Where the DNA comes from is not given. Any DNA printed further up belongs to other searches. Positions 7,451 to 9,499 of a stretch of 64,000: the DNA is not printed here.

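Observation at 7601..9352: DUF429 (RNase H-fold nuclease-like) domain fused to a RelA/SpoT alarmone-synthetase domain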

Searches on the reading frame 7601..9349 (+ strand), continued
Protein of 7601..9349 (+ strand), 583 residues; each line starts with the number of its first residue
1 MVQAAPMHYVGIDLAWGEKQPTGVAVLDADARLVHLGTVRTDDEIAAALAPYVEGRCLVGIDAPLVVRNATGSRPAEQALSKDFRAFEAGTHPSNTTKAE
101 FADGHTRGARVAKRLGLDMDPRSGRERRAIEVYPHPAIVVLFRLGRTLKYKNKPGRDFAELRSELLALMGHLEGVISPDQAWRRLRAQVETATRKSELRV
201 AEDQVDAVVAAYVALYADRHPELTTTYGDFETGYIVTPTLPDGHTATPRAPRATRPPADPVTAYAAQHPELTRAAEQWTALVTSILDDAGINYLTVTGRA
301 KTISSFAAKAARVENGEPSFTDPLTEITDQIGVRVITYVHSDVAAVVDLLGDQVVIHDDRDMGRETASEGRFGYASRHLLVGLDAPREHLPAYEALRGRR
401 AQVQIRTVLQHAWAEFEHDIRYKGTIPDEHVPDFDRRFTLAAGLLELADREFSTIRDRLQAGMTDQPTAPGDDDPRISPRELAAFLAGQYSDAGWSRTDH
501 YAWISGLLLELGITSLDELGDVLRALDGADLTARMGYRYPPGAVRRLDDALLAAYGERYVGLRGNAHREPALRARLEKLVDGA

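Call 31: find_homologous_proteins(query=L061:5001-6722:+, max_evalue=1e-20)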
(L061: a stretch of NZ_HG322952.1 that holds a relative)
Query L061:5001-6722:+ (574 aa): 3497 proteins with E <= 1e-20 among 8000 candidates; the best 120 are listed.
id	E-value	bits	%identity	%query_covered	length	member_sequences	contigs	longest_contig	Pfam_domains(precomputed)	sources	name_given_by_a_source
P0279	0.0e+0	1295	100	100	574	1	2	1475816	PF04607.24,PF04250.20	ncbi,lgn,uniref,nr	ncbi:DUF429 domain-containing protein [Mycolicibacterium septicum DSM 44393]|uniref:DUF429 domain-co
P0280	0.0e+0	1293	100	100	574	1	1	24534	PF04607.24,PF04250.20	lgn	-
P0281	0.0e+0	1291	100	100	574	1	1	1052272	PF04607.24,PF04250.20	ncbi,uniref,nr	ncbi:bifunctional ribonuclease/(p)ppGpp synthase [Mycolicibacterium septicum]|uniref:bifunctional ri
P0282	0.0e+0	1287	99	100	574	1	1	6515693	PF04607.24,PF04250.20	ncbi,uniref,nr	ncbi:bifunctional ribonuclease/(p)ppGpp synthase [Mycolicibacterium septicum]|uniref:bifunctional ri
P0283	0.0e+0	1271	98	100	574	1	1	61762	PF04607.24,PF04250.20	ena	-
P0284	0.0e+0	1270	98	100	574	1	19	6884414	PF04607.24,PF04250.20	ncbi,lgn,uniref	ncbi:bifunctional ribonuclease/(p)ppGpp synthase [Mycolicibacterium septicum]|uniref:Bifunctional ri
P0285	0.0e+0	1268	98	100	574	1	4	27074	PF04607.24,PF04250.20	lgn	-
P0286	0.0e+0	1249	97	100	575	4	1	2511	PF04607.24,PF04250.20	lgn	-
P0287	0.0e+0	1234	96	100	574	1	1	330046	PF04607.24,PF04250.20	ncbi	ncbi:bifunctional ribonuclease/(p)ppGpp synthase [Mycobacterium sp. NPDC004974]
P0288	0.0e+0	1227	96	100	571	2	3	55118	PF04607.24,PF04250.20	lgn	-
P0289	0.0e+0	1217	94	100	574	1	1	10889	PF04607.24,PF04250.20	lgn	-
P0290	0.0e+0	1212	93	100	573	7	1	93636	PF04607.24,PF04250.20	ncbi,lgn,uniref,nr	ncbi:bifunctional ribonuclease/(p)ppGpp synthase [Mycolicibacterium conceptionense]|uniref:bifunctio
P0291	0.0e+0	1209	94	100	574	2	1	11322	PF04607.24,PF04250.20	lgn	-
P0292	0.0e+0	1208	93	100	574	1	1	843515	PF04607.24,PF04250.20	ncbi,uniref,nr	ncbi:bifunctional ribonuclease/(p)ppGpp synthase [Mycolicibacterium sp. 050232]|uniref:bifunctional 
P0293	0.0e+0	1206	93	100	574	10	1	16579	PF04607.24,PF04250.20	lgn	-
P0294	0.0e+0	1204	93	100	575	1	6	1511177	PF04607.24,PF04250.20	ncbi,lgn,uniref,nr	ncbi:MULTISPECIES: bifunctional ribonuclease/(p)ppGpp synthase [unclassified Mycolicibacterium]|unir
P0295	0.0e+0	1202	93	100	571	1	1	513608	PF04607.24,PF04250.20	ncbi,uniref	ncbi:bifunctional ribonuclease/(p)ppGpp synthase [Mycobacterium sp. NPDC050441]|uniref:bifunctional 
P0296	0.0e+0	1201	93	99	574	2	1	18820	PF04607.24,PF04250.20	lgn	-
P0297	0.0e+0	1200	93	100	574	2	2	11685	PF04607.24,PF04250.20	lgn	-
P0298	0.0e+0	1197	94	99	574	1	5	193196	PF04607.24,PF04250.20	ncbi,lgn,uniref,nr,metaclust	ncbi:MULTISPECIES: bifunctional ribonuclease/(p)ppGpp synthase [Mycobacterium]|uniref:GTP pyrophosph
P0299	0.0e+0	1196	92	100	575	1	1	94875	PF04607.24,PF04250.20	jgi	jgi:predicted RNase H-like nuclease/ppGpp synthetase/RelA/SpoT-type nucleotidyltranferase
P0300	0.0e+0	1195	92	100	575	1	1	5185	PF04607.24,PF04250.20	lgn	-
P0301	0.0e+0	1195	93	100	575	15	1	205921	PF04607.24,PF04250.20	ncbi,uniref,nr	ncbi:bifunctional ribonuclease/(p)ppGpp synthase [Mycobacterium sp. URHD0025]|uniref:bifunctional ri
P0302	0.0e+0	1194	92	100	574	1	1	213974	PF04607.24,PF04250.20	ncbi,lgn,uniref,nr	ncbi:GTP pyrophosphokinase [Mycolicibacterium peregrinum]|uniref:GTP pyrophosphokinase n=1 Tax=Mycol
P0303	0.0e+0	1193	92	100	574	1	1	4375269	PF04607.24,PF04250.20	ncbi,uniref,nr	ncbi:bifunctional ribonuclease/(p)ppGpp synthase [Mycolicibacterium lutetiense]|uniref:RNase H-like 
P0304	0.0e+0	1193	92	100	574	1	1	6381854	PF04607.24,PF04250.20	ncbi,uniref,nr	ncbi:bifunctional ribonuclease/(p)ppGpp synthase [Mycobacterium sp. DL440]|uniref:bifunctional ribon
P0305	0.0e+0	1193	93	99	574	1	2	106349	PF04607.24,PF04250.20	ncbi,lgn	ncbi:bifunctional ribonuclease/(p)ppGpp synthase [Mycobacterium syngnathidarum]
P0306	0.0e+0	1192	92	100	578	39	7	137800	PF04607.24,PF04250.20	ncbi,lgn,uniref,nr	ncbi:GTP pyrophosphokinase [Mycolicibacterium fortuitum]|uniref:bifunctional ribonuclease/(p)ppGpp s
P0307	0.0e+0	1192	92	100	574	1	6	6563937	PF04607.24,PF04250.20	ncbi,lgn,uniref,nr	ncbi:DUF429 domain-containing protein [Mycolicibacterium boenickei]|uniref:DUF429 domain-containing 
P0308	0.0e+0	1192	92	100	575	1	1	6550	PF04607.24,PF04250.20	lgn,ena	-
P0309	0.0e+0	1189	92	100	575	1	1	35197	PF04607.24,PF04250.20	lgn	-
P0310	0.0e+0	1182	91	100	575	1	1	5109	PF04607.24,PF04250.20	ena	-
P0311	0.0e+0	1181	91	100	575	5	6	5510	PF04607.24,PF04250.20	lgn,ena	-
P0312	0.0e+0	1177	91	100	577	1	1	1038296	PF04607.24,PF04250.20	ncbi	ncbi:bifunctional ribonuclease/(p)ppGpp synthase [Mycolicibacterium boenickei]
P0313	0.0e+0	1170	91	100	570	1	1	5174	PF04607.24,PF04250.20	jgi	jgi:predicted RNase H-like nuclease/ppGpp synthetase/RelA/SpoT-type nucleotidyltranferase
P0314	0.0e+0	1169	90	100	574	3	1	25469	PF04607.24,PF04250.20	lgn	-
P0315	0.0e+0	1167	91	100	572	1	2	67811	PF04607.24,PF04250.20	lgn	-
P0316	0.0e+0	1166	91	100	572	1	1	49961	PF04607.24,PF04250.20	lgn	-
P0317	0.0e+0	1165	91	100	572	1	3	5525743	PF04607.24,PF04250.20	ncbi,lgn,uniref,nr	ncbi:bifunctional ribonuclease/(p)ppGpp synthase [Mycolicibacterium houstonense]|uniref:bifunctional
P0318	0.0e+0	1163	91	100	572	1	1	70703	PF04607.24,PF04250.20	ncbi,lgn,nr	ncbi:DUF429 domain-containing protein [Mycolicibacterium farcinogenes]|nr:DUF429 domain-containing p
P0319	0.0e+0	1150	88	100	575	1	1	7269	PF04607.24,PF04250.20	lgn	-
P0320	0.0e+0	1141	87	100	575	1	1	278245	PF04607.24,PF04250.20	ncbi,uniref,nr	ncbi:DUF429 domain-containing protein [Mycobacterium sp. TNTM28]|uniref:DUF429 domain-containing pro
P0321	0.0e+0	1137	89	100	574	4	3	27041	PF04607.24,PF04250.20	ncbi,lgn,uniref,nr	ncbi:GTP pyrophosphokinase [Mycobacterium sp. E802]|uniref:bifunctional ribonuclease/(p)ppGpp syntha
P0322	0.0e+0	1118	86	100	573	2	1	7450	PF04607.24,PF04250.20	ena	-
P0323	0.0e+0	1089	85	99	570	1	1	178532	PF04607.24,PF04250.20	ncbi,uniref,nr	ncbi:bifunctional ribonuclease/(p)ppGpp synthase [Mycobacterium sp. 21AC1]|uniref:bifunctional ribon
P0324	0.0e+0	1087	84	100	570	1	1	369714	PF04607.24,PF04250.20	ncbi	ncbi:bifunctional ribonuclease/(p)ppGpp synthase [Mycolicibacterium sp. XJ870]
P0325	0.0e+0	1039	82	100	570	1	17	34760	PF04607.24,PF04250.20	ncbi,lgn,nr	ncbi:GTP pyrophosphokinase [Mycobacterium sp. SWH-M3]|nr:GTP pyrophosphokinase [Mycobacterium sp. SW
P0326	0.0e+0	1038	82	100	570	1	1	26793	PF04607.24,PF04250.20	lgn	-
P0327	0.0e+0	1038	82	100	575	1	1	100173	PF04607.24,PF04250.20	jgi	jgi:predicted RNase H-like nuclease/ppGpp synthetase/RelA/SpoT-type nucleotidyltranferase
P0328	0.0e+0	1037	81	100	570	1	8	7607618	PF04607.24,PF04250.20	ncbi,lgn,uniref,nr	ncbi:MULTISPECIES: bifunctional ribonuclease/(p)ppGpp synthase [Mycolicibacterium]|uniref:RelA/SpoT 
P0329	0.0e+0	1037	81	100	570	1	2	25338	PF04607.24,PF04250.20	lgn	-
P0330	0.0e+0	1037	82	100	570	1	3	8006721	PF04607.24,PF04250.20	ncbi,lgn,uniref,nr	ncbi:RelA/SpoT domain-containing protein [Mycolicibacterium mageritense DSM 44476 = CIP 104973]|unir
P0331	0.0e+0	1036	80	100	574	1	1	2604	PF04607.24,PF04250.20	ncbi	ncbi:MAG: bifunctional ribonuclease/(p)ppGpp synthase [Mycobacterium sp.]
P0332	0.0e+0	1036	81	99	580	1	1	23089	PF04607.24,PF04250.20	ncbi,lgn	ncbi:bifunctional ribonuclease/(p)ppGpp synthase [Mycobacterium sp. NPDC003449]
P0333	0.0e+0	1035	81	100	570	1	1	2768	PF04607.24,PF04250.20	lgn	-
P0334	0.0e+0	1035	81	100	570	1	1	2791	PF04607.24,PF04250.20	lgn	-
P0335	0.0e+0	1035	81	100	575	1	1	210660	PF04607.24,PF04250.20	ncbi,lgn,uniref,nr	ncbi:GTP pyrophosphokinase [Mycobacterium sp. 852013-50091_SCH5140682]|uniref:bifunctional ribonucle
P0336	0.0e+0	1035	81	100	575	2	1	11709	PF04607.24,PF04250.20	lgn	-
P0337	0.0e+0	1034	80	100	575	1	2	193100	PF04607.24,PF04250.20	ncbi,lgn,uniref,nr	ncbi:bifunctional ribonuclease/(p)ppGpp synthase [Mycolicibacterium brisbanense]|uniref:RelA/SpoT do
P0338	0.0e+0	1033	81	100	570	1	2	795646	PF04607.24,PF04250.20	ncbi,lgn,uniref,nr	ncbi:bifunctional ribonuclease/(p)ppGpp synthase [Mycolicibacterium mageritense]|uniref:bifunctional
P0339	0.0e+0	1033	81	100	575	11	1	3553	PF04607.24,PF04250.20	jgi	jgi:predicted RNase H-like nuclease/ppGpp synthetase/RelA/SpoT-type nucleotidyltranferase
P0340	0.0e+0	1029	81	100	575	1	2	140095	PF04607.24,PF04250.20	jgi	jgi:predicted RNase H-like nuclease/ppGpp synthetase/RelA/SpoT-type nucleotidyltranferase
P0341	0.0e+0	1019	80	99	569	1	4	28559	PF04607.24,PF04250.20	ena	-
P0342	0.0e+0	1011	80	100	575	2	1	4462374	PF04607.24,PF04250.20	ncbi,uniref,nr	ncbi:bifunctional ribonuclease/(p)ppGpp synthase [Mycobacterium sp. 155]|uniref:bifunctional ribonuc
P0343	6.2e-298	1007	78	99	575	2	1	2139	PF04607.24,PF04250.20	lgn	-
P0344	2.0e-297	1005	79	99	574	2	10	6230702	PF04607.24,PF04250.20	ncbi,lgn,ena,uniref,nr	ncbi:bifunctional ribonuclease/(p)ppGpp synthase [Mycolicibacterium hippocampi]|uniref:RelA/SpoT dom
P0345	1.9e-290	982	77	99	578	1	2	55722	PF04607.24,PF04250.20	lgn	-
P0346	3.6e-290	981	77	99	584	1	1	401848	PF04607.24,PF04250.20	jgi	jgi:predicted RNase H-like nuclease/ppGpp synthetase/RelA/SpoT-type nucleotidyltranferase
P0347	2.1e-288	975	76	99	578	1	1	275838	PF04607.24,PF04250.20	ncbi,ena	-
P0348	1.1e-287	973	76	99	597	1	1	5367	PF04607.24,PF04250.20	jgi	jgi:predicted RNase H-like nuclease/ppGpp synthetase/RelA/SpoT-type nucleotidyltranferase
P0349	1.2e-287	973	76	99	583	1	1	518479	PF04607.24,PF04250.20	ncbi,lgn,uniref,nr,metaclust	ncbi:bifunctional ribonuclease/(p)ppGpp synthase [Mycobacterium sp. URHB0044]|uniref:bifunctional ri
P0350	1.6e-287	972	76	99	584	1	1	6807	PF04607.24,PF04250.20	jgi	jgi:predicted RNase H-like nuclease/ppGpp synthetase/RelA/SpoT-type nucleotidyltranferase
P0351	3.6e-287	971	75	100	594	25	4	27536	PF04607.24,PF04250.20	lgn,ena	-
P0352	4.3e-287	971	75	99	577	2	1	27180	PF04607.24,PF04250.20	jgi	jgi:predicted RNase H-like nuclease/ppGpp synthetase/RelA/SpoT-type nucleotidyltranferase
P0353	1.6e-286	969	75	99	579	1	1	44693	PF04607.24,PF04250.20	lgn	-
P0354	2.9e-286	968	75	100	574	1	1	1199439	PF04607.24,PF04250.20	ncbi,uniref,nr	ncbi:bifunctional ribonuclease/(p)ppGpp synthase [Mycobacterium sp. 236(2023)]|uniref:bifunctional r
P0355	7.4e-286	967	75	99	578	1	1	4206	PF04607.24,PF04250.20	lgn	-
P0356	1.1e-285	966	75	99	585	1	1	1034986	PF04607.24,PF04250.20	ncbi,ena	-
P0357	4.4e-285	964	76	99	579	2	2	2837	PF04607.24,PF04250.20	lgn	-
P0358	6.6e-285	964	75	99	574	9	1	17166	PF04607.24,PF04250.20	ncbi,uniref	ncbi:bifunctional ribonuclease/(p)ppGpp synthase [Mycolicibacterium sp.]|uniref:bifunctional ribonuc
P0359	1.4e-284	963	76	99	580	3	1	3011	PF04607.24,PF04250.20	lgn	-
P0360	2.7e-284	962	75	99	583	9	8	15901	PF04607.24,PF04250.20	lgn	-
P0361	3.3e-283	958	73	100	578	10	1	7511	PF04607.24,PF04250.20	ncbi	-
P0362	8.0e-283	957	75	100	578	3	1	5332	PF04607.24,PF04250.20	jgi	jgi:predicted RNase H-like nuclease/ppGpp synthetase/RelA/SpoT-type nucleotidyltranferase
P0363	1.5e-282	956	75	99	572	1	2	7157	PF04607.24,PF04250.20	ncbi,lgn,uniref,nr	ncbi:bifunctional ribonuclease/(p)ppGpp synthase [Mycobacterium sp. NAZ190054]|uniref:bifunctional r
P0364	3.1e-279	945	75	100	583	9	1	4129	PF04607.24,PF04250.20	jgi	jgi:predicted RNase H-like nuclease/ppGpp synthetase/RelA/SpoT-type nucleotidyltranferase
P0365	3.3e-279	945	75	100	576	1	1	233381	PF04607.24,PF04250.20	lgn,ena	-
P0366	3.4e-279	945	75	100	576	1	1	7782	PF04607.24,PF04250.20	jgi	-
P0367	3.8e-279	945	75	100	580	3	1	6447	PF04607.24,PF04250.20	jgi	jgi:predicted RNase H-like nuclease/ppGpp synthetase/RelA/SpoT-type nucleotidyltranferase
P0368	3.8e-279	945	74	99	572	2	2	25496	PF04607.24,PF04250.20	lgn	-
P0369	5.2e-279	944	73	99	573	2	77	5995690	PF04607.24,PF04250.20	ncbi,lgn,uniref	ncbi:bifunctional ribonuclease/(p)ppGpp synthase [Mycobacterium sp. smrl_JER01]|uniref:bifunctional 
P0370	5.5e-279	944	75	100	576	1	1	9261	PF04607.24,PF04250.20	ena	-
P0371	6.3e-279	944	75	100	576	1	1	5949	PF04607.24,PF04250.20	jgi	-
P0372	9.6e-279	944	73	99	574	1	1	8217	PF04607.24,PF04250.20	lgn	-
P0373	1.0e-278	943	75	100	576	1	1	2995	PF04607.24,PF04250.20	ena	-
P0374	2.5e-278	942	73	99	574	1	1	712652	PF04607.24,PF04250.20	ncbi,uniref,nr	ncbi:bifunctional ribonuclease/(p)ppGpp synthase [Mycolicibacterium arenosum]|uniref:Bifunctional ri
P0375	3.2e-278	942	74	100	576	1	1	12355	PF04607.24,PF04250.20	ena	-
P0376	3.4e-278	942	73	99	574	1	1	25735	PF04607.24,PF04250.20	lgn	-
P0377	4.8e-278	941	74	100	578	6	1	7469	PF04607.24,PF04250.20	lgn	-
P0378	2.0e-277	939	73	99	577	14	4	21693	PF04607.24,PF04250.20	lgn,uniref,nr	uniref:RelA/SpoT domain protein n=1 Tax=Mycolicibacterium gilvum (strain PYR-GCK) TaxID=350054 RepID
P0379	3.6e-277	938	73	100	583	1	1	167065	PF04607.24,PF04250.20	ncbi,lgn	-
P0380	2.4e-276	936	74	99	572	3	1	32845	PF04607.24,PF04250.20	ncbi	ncbi:bifunctional ribonuclease/(p)ppGpp synthase [Mycobacterium sp. ZZG]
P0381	3.6e-275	932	73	100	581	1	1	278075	PF04607.24,PF04250.20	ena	-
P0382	2.1e-273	926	72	99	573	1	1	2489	PF04607.24,PF04250.20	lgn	-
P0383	3.5e-273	925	73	99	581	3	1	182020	PF04607.24,PF04250.20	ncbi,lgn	-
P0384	4.9e-273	925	74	99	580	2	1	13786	PF04607.24,PF04250.20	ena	-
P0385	5.1e-272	921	72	99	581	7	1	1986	PF04607.24,PF04250.20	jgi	jgi:predicted RNase H-like nuclease/ppGpp synthetase/RelA/SpoT-type nucleotidyltranferase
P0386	8.9e-271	917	72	99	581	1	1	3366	PF04607.24,PF04250.20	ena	-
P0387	4.3e-269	912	71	99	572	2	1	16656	PF04607.24,PF04250.20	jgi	jgi:predicted RNase H-like nuclease/ppGpp synthetase/RelA/SpoT-type nucleotidyltranferase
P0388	9.3e-269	911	72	99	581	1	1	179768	PF04607.24,PF04250.20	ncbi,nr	ncbi:DUF429 domain-containing protein [Mycobacterium barrassiae]|nr:bifunctional ribonuclease/(p)ppG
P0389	1.1e-268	910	72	99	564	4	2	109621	PF04607.24,PF04250.20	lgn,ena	-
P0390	3.4e-268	909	72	99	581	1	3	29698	PF04607.24,PF04250.20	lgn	-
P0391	1.7e-267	906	72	99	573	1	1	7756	PF04607.24,PF04250.20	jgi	jgi:predicted RNase H-like nuclease/ppGpp synthetase/RelA/SpoT-type nucleotidyltranferase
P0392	7.4e-254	861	71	100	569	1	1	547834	PF04607.24,PF04250.20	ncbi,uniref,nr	ncbi:putative RNase H-like nuclease/ppGpp synthetase/RelA/SpoT-type nucleotidyltransferase [Mycobact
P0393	4.4e-253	859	69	99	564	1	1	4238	PF04607.24,PF04250.20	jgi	jgi:predicted RNase H-like nuclease/ppGpp synthetase/RelA/SpoT-type nucleotidyltranferase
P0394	1.7e-252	857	71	99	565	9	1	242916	PF04607.24,PF04250.20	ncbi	ncbi:bifunctional ribonuclease/(p)ppGpp synthase [Mycobacterium sp. LTG2003]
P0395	3.3e-251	853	68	99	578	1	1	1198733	PF04607.24,PF04250.20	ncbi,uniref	ncbi:bifunctional ribonuclease/(p)ppGpp synthase [Mycobacterium sp. NPDC050551]|uniref:bifunctional 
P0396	5.2e-250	849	70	100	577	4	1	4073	PF04607.24,PF04250.20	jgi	jgi:predicted RNase H-like nuclease/ppGpp synthetase/RelA/SpoT-type nucleotidyltranferase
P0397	9.3e-250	848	68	99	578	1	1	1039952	PF04607.24,PF04250.20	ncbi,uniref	ncbi:bifunctional ribonuclease/(p)ppGpp synthase [Mycobacterium sp. NPDC050041]|uniref:bifunctional 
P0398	1.4e-248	844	67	99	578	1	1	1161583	PF04607.24,PF04250.20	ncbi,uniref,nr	ncbi:bifunctional ribonuclease/(p)ppGpp synthase [Mycobacterium sp. CPCC 205372]|uniref:Bifunctional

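Call 44: search_solved_structures(query=A2, max_evalue=1, show_alignments=1)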
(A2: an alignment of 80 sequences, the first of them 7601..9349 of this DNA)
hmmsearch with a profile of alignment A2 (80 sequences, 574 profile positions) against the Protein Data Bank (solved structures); distinct sequences matched with E-value up to 1: 10.
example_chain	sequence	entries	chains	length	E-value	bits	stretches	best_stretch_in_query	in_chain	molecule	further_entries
2be3_A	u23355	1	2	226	2.7e-15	59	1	298-453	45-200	GTP pyrophosphokinase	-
5f2v_V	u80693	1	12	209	1.2e-13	53.5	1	298-458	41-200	GTP pyrophosphokinase YjbM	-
5ded_D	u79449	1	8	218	1.3e-13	53.4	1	298-458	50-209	GTP pyrophosphokinase YjbM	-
5dec_A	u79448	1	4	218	1.3e-13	53.4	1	298-458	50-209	GTP pyrophosphokinase YjbM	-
3l9d_A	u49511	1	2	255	1.9e-13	52.9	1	298-453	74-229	Putative GTP pyrophosphokinase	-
6fgk_A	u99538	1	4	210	2.5e-11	45.9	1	299-426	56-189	GTP pyrophosphokinase YwaC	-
6ewz_A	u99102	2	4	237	3.4e-10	42.2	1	300-427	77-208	GTP pyrophosphokinase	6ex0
6fgj_A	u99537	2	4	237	3.8e-10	42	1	300-426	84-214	GTP pyrophosphokinase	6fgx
9erv_A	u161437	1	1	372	0.91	11.1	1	375-407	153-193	RelA/SpoT family protein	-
7ztb_A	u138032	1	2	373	0.91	11.1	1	375-407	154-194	RelA/SpoT family protein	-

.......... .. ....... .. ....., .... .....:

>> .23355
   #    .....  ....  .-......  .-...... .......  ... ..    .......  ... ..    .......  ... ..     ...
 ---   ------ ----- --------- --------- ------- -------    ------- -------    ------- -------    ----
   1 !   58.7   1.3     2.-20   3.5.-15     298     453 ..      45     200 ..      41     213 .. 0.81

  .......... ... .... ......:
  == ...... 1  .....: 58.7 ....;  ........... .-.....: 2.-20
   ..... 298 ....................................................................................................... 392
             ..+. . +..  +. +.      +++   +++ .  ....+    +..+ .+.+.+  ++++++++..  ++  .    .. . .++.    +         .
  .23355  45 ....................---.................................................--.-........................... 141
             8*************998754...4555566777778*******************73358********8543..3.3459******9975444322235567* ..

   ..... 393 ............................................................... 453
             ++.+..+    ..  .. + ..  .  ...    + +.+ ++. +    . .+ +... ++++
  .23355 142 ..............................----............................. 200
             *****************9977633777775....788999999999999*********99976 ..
